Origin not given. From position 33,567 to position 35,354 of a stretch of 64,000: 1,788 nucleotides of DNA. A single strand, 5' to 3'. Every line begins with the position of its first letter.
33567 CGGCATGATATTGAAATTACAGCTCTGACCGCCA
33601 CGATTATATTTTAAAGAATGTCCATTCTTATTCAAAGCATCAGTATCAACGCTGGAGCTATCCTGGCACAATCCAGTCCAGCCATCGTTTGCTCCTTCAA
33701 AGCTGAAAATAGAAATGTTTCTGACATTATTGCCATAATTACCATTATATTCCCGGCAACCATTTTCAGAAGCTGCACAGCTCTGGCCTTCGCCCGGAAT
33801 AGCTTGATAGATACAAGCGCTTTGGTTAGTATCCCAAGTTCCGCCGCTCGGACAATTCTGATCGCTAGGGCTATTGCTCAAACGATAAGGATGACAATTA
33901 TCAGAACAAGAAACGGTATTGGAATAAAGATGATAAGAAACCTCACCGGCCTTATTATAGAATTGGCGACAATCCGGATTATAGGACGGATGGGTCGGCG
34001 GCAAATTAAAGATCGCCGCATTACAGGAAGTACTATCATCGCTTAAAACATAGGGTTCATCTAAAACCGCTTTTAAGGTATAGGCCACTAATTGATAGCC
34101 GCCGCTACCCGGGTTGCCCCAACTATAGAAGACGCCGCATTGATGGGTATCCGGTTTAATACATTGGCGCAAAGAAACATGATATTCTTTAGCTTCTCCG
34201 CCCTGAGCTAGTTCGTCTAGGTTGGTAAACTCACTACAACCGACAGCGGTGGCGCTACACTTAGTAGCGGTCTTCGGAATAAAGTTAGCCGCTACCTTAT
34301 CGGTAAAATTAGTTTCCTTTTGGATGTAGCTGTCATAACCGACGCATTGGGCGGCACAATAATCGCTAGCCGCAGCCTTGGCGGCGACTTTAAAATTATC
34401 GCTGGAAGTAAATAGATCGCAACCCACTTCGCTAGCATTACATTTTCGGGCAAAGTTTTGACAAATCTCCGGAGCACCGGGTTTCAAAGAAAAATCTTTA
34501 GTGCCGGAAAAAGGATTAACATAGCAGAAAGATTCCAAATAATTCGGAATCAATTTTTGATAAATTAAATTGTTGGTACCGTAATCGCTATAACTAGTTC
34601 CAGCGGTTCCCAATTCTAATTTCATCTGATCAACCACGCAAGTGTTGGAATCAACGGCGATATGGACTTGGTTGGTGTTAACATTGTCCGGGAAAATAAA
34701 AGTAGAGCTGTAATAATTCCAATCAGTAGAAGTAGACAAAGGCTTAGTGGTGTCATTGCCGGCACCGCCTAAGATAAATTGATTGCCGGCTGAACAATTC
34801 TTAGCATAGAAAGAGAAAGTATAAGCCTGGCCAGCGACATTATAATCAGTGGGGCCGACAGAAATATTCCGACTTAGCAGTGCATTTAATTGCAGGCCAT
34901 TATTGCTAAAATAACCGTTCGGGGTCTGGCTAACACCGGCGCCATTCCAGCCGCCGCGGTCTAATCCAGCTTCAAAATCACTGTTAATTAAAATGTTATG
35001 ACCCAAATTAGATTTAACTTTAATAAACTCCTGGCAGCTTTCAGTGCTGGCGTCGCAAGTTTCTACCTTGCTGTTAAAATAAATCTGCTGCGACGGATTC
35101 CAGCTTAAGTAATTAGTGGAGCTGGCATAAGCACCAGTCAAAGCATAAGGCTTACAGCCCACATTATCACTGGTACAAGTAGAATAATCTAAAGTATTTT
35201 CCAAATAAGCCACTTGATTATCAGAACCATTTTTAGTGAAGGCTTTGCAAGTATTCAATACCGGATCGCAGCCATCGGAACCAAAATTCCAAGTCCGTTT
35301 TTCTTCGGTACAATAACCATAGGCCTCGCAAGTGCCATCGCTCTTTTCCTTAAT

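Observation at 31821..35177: Ten-fold recurring C-x6-C 'xGC-x-[ED]-[FYWL]' mini-motif punctuating the giant protein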

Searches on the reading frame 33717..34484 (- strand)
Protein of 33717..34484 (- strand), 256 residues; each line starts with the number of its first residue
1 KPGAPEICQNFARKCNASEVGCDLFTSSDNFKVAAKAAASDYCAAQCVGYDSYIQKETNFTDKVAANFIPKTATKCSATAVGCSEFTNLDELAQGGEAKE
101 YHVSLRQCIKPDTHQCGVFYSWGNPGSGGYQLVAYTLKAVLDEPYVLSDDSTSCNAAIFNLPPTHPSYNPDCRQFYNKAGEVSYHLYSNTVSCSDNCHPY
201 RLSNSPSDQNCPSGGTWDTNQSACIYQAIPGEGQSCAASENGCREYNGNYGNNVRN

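Call 39: predict_structure(alignment_id=A3)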
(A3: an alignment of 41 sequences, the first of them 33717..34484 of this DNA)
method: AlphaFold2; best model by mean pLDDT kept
length: 256 residues; sequences in the alignment: 41
mean_pLDDT: 75.5   pTM: 0.65
mean pLDDT of the five models: 75.5, 74.7, 73.9, 73.3, 69.2
residues with pLDDT >= 90: 80; 70-90: 88; 50-70: 49; < 50: 39
segments of 3 or more residues with pLDDT < 50: 1-5, 42-54, 64-72, 247-256
pLDDT, mean of each block of 10 residues (from residue 1): 48 62 68 64 44 53 48 58 85 85 88 91 82 95 93 94 85 95 94 93 74 86 90 83 54 32
secondary structure, 60 per line:
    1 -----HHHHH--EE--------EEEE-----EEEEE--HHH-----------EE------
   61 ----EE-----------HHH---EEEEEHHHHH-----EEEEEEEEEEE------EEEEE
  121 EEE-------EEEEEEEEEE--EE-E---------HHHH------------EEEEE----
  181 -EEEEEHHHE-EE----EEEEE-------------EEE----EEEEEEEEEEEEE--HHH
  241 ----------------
elements in order: H6-10 E23-26 E32-36 E84-88 H89-93 E99-109 E116-123 E131-140 H156-159 E172-176 E182-186 E198-202 E216-218 E223-235

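Call 41: find_related_loci(query=A3, collection=genome_contigs, flank=3000)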
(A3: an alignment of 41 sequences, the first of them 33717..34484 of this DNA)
Query A3 (256 aa) in genome_contigs; peptide patterns used: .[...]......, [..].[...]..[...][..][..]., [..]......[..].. (x = any residue, [..] = any of these).
261 stretches matched a pattern; 238 encode a relative of the query (tblastn E <= 1e-3); the best 80 are kept; 80 distinct loci.
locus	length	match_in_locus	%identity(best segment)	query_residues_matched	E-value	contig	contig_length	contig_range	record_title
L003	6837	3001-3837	69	1-256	9e-132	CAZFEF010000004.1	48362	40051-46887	MAG TPA_asm: uncultured Gammaproteobacteria bacterium isolate SRP192927_co9_427 genome assembly, contig: NODE_281_length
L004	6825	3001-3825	58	1-256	5e-107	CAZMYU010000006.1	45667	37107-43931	MAG TPA_asm: uncultured Gammaproteobacteria bacterium isolate binchicken_co154_8 genome assembly, contig: NODE_920_lengt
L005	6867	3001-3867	56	1-255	2e-102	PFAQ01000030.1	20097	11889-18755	MAG: Candidatus Falkowbacteria bacterium CG10_big_fil_rev_8_21_14_0_10_39_9 CG10_8_21_14_0.10_scaffold_2302_c, whole gen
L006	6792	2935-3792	55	1-255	4e-101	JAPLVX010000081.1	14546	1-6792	MAG: Candidatus Falkowbacteria bacterium isolate LacPavin_0419_WC90_MAG_39_6 LacPavin_0419_WC90_scaffold_105227, whole g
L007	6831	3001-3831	57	1-255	2e-99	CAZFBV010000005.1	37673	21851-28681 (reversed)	MAG TPA_asm: uncultured Gammaproteobacteria bacterium isolate SRP170004_co1_568 genome assembly, contig: NODE_1480_lengt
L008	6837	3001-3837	56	1-255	9e-98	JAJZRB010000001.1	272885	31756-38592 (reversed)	MAG: bacterium isolate SKS1.bin72 NODE_26_length_272885_cov_4.865577, whole genome shotgun sequence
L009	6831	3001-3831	56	1-255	1e-97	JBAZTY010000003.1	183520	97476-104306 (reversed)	MAG: Patescibacteria group bacterium isolate SO_2017_GW1_214 NODE_607_length_183520_cov_2.697960_OW334_2017, whole genom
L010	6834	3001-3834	56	1-255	3e-97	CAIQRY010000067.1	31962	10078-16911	uncultured bacterium isolate AM-lipid-02-D9_bin-0787 genome assembly, contig: bin-0787:67/68, whole genome shotgun seque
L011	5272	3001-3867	52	1-255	6e-97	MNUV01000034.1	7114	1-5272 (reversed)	MAG: Candidatus Falkowbacteria bacterium CG1_02_41_21 cg1_0.2_scaffold_11251_c, whole genome shotgun sequence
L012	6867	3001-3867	53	1-255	2e-96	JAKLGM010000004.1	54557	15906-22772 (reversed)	MAG: Patescibacteria group bacterium isolate RA.bin4 RA.bin4_4, whole genome shotgun sequence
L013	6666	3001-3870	53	1-255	1e-96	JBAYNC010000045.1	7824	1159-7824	MAG: Patescibacteria group bacterium isolate SO_2016_LW1_55 scaffold13066_LW64-88_2016, whole genome shotgun sequence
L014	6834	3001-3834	54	1-255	2e-96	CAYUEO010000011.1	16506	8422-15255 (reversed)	MAG TPA_asm: uncultured Gammaproteobacteria bacterium isolate SRP118108_co5_465 genome assembly, contig: NODE_3316_lengt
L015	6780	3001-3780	57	1-255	2e-95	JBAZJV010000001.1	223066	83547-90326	MAG: Patescibacteria group bacterium isolate SO_2017_LW4_128 scaffold_165_c1_LW137-91_2017, whole genome shotgun sequenc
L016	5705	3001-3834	54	1-255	2e-95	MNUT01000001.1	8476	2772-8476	MAG: Candidatus Falkowbacteria bacterium CG1_02_37_21 cg1_0.2_scaffold_8595_c, whole genome shotgun sequence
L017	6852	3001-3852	53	1-255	5e-94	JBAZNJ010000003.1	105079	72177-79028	MAG: Patescibacteria group bacterium isolate SO_2017_LW4_64 scaffold_622_c1_LW137-91_2017, whole genome shotgun sequence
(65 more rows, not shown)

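Call 42: fold_search(model_id=the predicted structure, library=pdb)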
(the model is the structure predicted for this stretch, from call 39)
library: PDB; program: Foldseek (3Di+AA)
matches with E <= 10: 458; with E <= 0.001: 0
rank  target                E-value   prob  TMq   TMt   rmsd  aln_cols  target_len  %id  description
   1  6e1r_A                3.5e-01  0.02  0.09  0.05  18.7       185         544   10  Crystal structure of the Acinetobacter phage vB_ApiP_P1 tailspike protein (released 2019-07-17)
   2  4fln_A                3.9e-01  0.05  0.08  0.06  17.1       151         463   10  Crystal structure of plant protease Deg2 (released 2012-09-19)
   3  6e1r_B                3.9e-01  0.02  0.09  0.05  18.7       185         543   10  Crystal structure of the Acinetobacter phage vB_ApiP_P1 tailspike protein (released 2019-07-17)
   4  1soz_C                4.7e-01  0.08  0.11  0.11  16.1       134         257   13  Crystal Structure of DegS protease in complex with an activating peptide (released 2004-06-08)
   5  1jqq_D                5.2e-01  0.16  0.11  0.30  11.2        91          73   11  Crystal structure of Pex13p(301-386) SH3 domain (released 2002-12-06)
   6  6ew9_A                5.2e-01  0.06  0.13  0.11  14.2       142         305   15  CRYSTAL STRUCTURE OF DEGS STRESS SENSOR PROTEASE IN COMPLEX WITH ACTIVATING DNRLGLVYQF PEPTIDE (released 2018-04-25)
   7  5zuq                  5.2e-01  0.02  0.11  0.10  17.8       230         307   11  P domain of GII.17-1978 (released 2018-10-03)
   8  2goo_F                5.9e-01  0.15  0.09  0.22  13.4        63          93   14  Ternary Complex of BMP-2 bound to BMPR-Ia-ECD and ActRII-ECD (released 2006-05-09)
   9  1jqq_A                6.6e-01  0.15  0.11  0.27  10.3        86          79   10  Crystal structure of Pex13p(301-386) SH3 domain (released 2002-12-06)
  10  3gcn_A                7.4e-01  0.07  0.11  0.10  15.3       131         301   14  Crystal structure of DegS H198P/D320A mutant modified by DFP in complex with OMP peptide (YQF) (released 2009-03-31)
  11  5ilb_B                7.4e-01  0.04  0.10  0.06  18.2       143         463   13  Crystal structure of protease domain of Deg2 linked with the PDZ domain of Deg9 (released 2017-03-08)
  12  2goo_C                7.8e-01  0.13  0.09  0.22  13.4        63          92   14  Ternary Complex of BMP-2 bound to BMPR-Ia-ECD and ActRII-ECD (released 2006-05-09)
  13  2qf0_H                7.8e-01  0.06  0.12  0.14  17.9       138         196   14  Structure of the delta PDZ truncation of the DegS protease (released 2007-12-11)
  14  5lpe_A                7.8e-01  0.03  0.09  0.11  16.8       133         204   10  Kallikrein-related peptidase 10 complex with Zn2+ (released 2016-10-05)
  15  5y28_B                8.2e-01  0.02  0.09  0.10  18.4       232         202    9  Crystal structure of H. pylori HtrA with PDZ2 deletion (released 2018-08-15)
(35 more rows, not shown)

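Call 49: search_protein_families(library=pfam, alignment_id=A3, max_evalue=1)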
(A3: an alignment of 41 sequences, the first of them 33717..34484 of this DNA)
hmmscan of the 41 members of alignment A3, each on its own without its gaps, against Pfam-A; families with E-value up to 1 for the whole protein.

A. member 1, window:33717-34484:- (256 aa): 1 family
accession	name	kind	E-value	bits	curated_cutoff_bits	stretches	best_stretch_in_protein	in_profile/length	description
PF21446.3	Gp34_trimer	-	0.077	13.9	27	1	227-256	60-89/116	Long-tail fiber proximal subunit, C-terminal, trimerization domain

B. families by the number of members that match (of 41 scanned): 9 families
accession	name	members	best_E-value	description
PF22145.1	GtfA_EBD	4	0.012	GtfA extended beta-sheet domain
PF21446.3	Gp34_trimer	2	0.053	Long-tail fiber proximal subunit, C-terminal, trimerization domain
PF18892.5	DUF5651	1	0.044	Family of unknown function (DUF5651)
PF23071.1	DUF7044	1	0.052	Domain of unknown function (DUF7044)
PF23864.1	DUF7222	1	0.1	Domain of unknown function (DUF7222)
PF19816.4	DUF6299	1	0.13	Family of unknown function (DUF6299)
PF23805.1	DUF7180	1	0.17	Family of unknown function (DUF7180)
PF00043.30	GST_C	1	0.26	Glutathione S-transferase, C-terminal domain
PF12840.13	HTH_20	1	0.29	Helix-turn-helix domain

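Call 50: search_solved_structures(query=A3, max_evalue=10)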
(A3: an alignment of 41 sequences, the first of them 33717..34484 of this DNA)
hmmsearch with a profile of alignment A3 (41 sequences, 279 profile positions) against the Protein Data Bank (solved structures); distinct sequences matched with E-value up to 10: 0.

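Call 59: fold_search(model_id=the predicted structure, library=viral)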
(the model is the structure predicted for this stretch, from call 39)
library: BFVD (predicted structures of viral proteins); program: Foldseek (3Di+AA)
matches with E <= 10: 690; with E <= 0.001: 0
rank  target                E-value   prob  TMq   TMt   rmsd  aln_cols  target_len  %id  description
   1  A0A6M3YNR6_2          3.2e-02  0.08  0.11  0.05  19.4       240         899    8  Uncharacterized protein [Picornavirales sp.]
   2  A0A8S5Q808            6.7e-02  0.66  0.10  0.26   9.4        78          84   14  Uncharacterized protein [Podoviridae sp. ctZ5d16]
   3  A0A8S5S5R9            9.4e-02  0.09  0.09  0.10  18.0       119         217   16  Uncharacterized protein [Podoviridae sp. ctsUe5]
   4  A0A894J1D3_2          1.6e-01  0.15  0.12  0.03  13.6       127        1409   11  Polyprotein [Acheta domesticus iflavirus]
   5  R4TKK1                1.6e-01  0.05  0.10  0.08  17.1       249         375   10  Uncharacterized protein [Haloarcula hispanica tailed virus 2]
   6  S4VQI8                1.8e-01  0.13  0.10  0.06  14.3       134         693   10  Uncharacterized protein [Pandoravirus dulcis]
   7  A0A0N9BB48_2          1.9e-01  0.14  0.13  0.06  17.2       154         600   10  Genome polyprotein (Fragment) [Usutu virus]
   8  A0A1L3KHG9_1          2.2e-01  0.10  0.10  0.03  15.7       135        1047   13  (no name in the UniProt tables at hand)
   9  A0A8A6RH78            2.2e-01  0.06  0.10  0.04  16.2       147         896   10  Genome polyprotein [Hemipteran jingmen-related virus]
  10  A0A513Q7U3            2.3e-01  0.03  0.10  0.07  19.3       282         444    8  ORF1a (Fragment) [Porcine astrovirus 1]
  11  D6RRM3                2.6e-01  0.30  0.10  0.29  11.8        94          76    8  Uncharacterized protein [Pseudomonas phage KPP10]
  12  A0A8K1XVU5            2.8e-01  0.06  0.11  0.11  18.8       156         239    9  (no name in the UniProt tables at hand)
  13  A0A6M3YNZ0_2          2.8e-01  0.04  0.10  0.04  17.4       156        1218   12  Polyprotein [Picornavirales sp.]
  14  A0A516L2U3            3.1e-01  0.02  0.11  0.04  24.9       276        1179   10  (no name in the UniProt tables at hand)
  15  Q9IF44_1              3.3e-01  0.08  0.15  0.05  13.1       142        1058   14  RNA-dependent RNA polymerase [Beet soil-borne mosaic virus]
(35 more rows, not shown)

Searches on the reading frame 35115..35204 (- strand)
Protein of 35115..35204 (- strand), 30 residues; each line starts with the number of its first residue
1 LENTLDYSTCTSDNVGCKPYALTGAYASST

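Call 51: search_solved_structures(query=A4, max_evalue=10)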
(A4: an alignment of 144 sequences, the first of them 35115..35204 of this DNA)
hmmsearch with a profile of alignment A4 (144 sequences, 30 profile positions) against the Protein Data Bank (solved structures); distinct sequences matched with E-value up to 10: 0.

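Call 52: search_protein_representatives(alignment_id=A4)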
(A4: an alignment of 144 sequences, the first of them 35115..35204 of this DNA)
Query: 144 sequences, 30 profile positions. Proteins with E-value up to 0.001 (for the whole library): 911; up to 1e-10: 546; up to 1e-30: 80. The best 150 are listed.
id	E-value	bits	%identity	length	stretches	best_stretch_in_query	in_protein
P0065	2.0e-48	175.8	-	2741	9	2-30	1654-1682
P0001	1.7e-47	172.8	-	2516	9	1-29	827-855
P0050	7.9e-47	170.8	-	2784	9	1-29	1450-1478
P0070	1.1e-44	164.0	-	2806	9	3-30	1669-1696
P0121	1.6e-42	157.2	-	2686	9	2-30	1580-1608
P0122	2.0e-42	156.9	-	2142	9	1-28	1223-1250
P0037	2.5e-41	153.4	-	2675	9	1-29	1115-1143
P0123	5.5e-41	152.4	-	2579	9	1-28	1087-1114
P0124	2.3e-39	147.3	-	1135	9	3-28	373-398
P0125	5.7e-39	146.0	-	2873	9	2-29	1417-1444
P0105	9.1e-39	145.4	-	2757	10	1-29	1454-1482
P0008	1.4e-38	144.7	-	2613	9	1-30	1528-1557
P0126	2.8e-38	143.8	-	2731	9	1-28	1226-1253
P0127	6.6e-38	142.7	-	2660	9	2-30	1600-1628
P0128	1.0e-37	142.0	-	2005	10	2-30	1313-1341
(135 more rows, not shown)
